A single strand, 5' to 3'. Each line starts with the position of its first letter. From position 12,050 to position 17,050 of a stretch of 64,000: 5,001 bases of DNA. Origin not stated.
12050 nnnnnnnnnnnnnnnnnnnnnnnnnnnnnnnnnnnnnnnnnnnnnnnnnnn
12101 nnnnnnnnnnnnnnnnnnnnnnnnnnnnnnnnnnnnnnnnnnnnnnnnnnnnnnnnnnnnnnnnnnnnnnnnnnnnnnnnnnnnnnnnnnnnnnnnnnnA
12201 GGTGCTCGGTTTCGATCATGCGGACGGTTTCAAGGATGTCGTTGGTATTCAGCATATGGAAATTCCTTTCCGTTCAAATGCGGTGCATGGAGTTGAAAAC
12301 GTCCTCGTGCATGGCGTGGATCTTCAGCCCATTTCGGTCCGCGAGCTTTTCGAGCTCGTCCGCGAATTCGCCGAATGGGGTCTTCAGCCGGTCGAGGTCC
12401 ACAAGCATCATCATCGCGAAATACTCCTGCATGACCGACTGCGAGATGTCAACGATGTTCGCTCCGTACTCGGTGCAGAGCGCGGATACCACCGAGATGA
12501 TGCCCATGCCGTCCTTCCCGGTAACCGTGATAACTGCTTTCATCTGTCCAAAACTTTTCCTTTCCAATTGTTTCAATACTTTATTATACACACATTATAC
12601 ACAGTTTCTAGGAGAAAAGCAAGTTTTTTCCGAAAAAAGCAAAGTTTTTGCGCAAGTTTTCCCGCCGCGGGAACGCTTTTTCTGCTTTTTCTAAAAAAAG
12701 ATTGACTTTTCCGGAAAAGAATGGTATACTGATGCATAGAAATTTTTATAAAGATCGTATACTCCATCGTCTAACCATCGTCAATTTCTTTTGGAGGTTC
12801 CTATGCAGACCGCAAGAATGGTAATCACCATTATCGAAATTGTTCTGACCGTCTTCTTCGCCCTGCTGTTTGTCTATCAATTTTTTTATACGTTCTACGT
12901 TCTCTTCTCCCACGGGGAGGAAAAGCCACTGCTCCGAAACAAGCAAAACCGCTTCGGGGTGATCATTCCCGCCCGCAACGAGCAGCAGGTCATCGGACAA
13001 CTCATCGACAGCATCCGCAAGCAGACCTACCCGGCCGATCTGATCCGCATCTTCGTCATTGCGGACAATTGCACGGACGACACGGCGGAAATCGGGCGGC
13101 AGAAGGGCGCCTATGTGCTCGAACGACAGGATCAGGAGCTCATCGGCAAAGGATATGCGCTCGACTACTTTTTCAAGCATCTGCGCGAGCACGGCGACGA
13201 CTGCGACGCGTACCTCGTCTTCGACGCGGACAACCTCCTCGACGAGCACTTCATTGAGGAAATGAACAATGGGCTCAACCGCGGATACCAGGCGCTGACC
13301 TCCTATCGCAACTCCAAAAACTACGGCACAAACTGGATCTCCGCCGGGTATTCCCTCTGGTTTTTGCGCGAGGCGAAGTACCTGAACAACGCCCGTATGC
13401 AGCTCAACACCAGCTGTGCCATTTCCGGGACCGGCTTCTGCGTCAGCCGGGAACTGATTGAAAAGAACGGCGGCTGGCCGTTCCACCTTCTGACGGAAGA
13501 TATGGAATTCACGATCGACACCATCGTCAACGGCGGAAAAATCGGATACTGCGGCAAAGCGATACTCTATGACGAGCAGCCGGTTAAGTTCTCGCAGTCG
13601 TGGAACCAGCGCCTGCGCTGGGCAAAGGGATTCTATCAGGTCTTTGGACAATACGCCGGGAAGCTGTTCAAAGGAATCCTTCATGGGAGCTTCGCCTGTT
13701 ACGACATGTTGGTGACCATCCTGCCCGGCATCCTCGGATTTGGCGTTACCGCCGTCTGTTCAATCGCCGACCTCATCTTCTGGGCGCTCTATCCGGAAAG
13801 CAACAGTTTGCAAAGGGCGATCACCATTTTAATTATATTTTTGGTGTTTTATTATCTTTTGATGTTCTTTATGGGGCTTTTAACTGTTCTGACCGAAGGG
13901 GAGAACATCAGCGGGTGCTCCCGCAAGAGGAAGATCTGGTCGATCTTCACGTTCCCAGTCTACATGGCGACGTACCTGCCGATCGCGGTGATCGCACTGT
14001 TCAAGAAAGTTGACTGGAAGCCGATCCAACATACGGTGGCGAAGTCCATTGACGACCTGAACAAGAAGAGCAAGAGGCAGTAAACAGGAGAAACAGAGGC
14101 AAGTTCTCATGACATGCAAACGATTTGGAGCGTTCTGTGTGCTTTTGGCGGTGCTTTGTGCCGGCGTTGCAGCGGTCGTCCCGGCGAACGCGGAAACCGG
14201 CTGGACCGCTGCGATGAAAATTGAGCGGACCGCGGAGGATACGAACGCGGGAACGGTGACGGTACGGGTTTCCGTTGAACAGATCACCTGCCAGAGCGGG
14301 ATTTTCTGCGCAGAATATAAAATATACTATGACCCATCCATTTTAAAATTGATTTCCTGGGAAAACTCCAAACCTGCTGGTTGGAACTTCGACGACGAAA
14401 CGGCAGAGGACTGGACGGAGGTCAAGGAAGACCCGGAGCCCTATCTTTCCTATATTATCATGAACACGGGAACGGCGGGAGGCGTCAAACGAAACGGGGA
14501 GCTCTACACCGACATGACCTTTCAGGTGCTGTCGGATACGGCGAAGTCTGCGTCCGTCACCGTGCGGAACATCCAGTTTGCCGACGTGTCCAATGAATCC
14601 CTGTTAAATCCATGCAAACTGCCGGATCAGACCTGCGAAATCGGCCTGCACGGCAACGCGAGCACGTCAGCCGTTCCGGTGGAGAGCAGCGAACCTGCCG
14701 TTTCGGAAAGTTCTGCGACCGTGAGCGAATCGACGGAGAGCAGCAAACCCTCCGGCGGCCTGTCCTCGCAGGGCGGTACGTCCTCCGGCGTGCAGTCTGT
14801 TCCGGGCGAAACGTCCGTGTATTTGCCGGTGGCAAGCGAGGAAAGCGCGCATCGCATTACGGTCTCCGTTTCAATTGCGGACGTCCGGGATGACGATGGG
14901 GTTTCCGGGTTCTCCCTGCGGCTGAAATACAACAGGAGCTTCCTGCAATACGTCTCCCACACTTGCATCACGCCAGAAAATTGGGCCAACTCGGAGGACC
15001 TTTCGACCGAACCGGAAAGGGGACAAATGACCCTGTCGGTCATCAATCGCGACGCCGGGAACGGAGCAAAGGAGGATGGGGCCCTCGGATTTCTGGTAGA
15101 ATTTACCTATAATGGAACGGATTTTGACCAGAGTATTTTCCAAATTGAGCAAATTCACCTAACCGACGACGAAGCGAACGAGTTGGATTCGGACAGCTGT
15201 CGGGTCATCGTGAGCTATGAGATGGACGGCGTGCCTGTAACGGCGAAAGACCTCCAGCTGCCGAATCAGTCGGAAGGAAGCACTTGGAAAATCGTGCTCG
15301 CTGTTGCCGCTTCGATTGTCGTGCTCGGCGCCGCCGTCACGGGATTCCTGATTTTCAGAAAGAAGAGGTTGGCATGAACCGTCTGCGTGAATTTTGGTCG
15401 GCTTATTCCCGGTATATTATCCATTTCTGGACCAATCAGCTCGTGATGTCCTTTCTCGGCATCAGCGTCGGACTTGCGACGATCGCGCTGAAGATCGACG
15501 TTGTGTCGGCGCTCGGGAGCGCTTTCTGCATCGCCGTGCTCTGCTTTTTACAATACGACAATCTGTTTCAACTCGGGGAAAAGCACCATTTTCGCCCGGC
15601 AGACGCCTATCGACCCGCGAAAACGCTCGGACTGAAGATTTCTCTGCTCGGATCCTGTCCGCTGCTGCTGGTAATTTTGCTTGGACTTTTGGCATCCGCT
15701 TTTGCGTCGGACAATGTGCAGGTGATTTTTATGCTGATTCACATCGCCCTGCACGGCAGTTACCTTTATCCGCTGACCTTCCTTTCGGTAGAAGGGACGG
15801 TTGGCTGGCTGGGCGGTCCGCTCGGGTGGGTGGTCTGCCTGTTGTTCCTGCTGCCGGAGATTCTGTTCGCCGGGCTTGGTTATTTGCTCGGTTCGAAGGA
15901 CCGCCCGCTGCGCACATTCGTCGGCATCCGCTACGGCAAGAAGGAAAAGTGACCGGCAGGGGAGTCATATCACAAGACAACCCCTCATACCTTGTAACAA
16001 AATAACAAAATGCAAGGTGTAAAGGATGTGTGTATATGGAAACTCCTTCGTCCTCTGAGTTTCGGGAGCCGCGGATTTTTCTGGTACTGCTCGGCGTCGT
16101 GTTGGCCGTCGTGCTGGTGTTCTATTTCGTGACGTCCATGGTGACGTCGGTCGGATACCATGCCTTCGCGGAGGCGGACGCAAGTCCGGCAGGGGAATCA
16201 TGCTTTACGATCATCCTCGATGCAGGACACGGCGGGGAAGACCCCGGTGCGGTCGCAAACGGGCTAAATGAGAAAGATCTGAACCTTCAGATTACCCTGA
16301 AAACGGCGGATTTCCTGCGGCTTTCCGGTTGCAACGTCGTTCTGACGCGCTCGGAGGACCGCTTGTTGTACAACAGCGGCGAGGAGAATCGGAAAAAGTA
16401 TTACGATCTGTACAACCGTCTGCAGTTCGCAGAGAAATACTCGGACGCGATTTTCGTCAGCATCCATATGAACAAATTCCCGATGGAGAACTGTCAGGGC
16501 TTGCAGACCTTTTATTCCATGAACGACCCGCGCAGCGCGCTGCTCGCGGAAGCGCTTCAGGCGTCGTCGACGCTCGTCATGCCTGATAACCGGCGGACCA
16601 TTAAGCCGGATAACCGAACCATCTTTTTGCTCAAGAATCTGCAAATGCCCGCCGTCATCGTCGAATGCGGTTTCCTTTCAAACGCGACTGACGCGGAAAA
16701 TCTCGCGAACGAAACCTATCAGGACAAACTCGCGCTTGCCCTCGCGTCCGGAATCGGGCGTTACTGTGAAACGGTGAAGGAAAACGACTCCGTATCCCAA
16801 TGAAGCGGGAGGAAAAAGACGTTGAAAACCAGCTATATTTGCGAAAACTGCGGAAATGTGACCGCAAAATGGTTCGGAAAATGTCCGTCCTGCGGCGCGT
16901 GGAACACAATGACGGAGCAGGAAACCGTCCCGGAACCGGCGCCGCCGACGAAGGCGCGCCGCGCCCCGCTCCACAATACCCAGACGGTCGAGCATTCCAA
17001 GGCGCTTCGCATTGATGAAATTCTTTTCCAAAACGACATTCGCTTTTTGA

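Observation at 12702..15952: Minimal synthase-type exopolysaccharide operon: processive GT2 + double cohesin-like surface protein + polytopic membrane protein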

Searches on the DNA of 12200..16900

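Call 71: search_rna_families(source=window, start=12200, end=16900, threshold=evalue, max_evalue=1)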
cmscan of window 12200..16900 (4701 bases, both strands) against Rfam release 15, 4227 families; matches with E-value up to 1: 0.
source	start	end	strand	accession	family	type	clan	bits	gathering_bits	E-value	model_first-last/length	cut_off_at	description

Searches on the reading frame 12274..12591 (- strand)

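Call 33: search_protein_families(library=ncbifam, proteins=[window:12274-12591:-], max_evalue=0.001)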
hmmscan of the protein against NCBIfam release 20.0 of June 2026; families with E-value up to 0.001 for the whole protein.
window:12274-12591:- (105 aa): 4 families
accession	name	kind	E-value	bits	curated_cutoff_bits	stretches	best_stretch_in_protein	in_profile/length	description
NF001220.0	PRK00194.1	equivalog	9.7e-31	106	74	1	17-105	2-90/90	ACT domain-containing protein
NF004684.0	PRK06027.1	subfamily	1.4e-05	24.9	223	1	17-95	5-85/286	formyltetrahydrofolate deformylase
NF003361.0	PRK04435.1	equivalog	0.00021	21.1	131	1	16-91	68-144/148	ACT domain-containing protein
TIGR00655.1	PurU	equivalog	0.00031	20.5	285.95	1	20-93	2-78/280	formyltetrahydrofolate deformylase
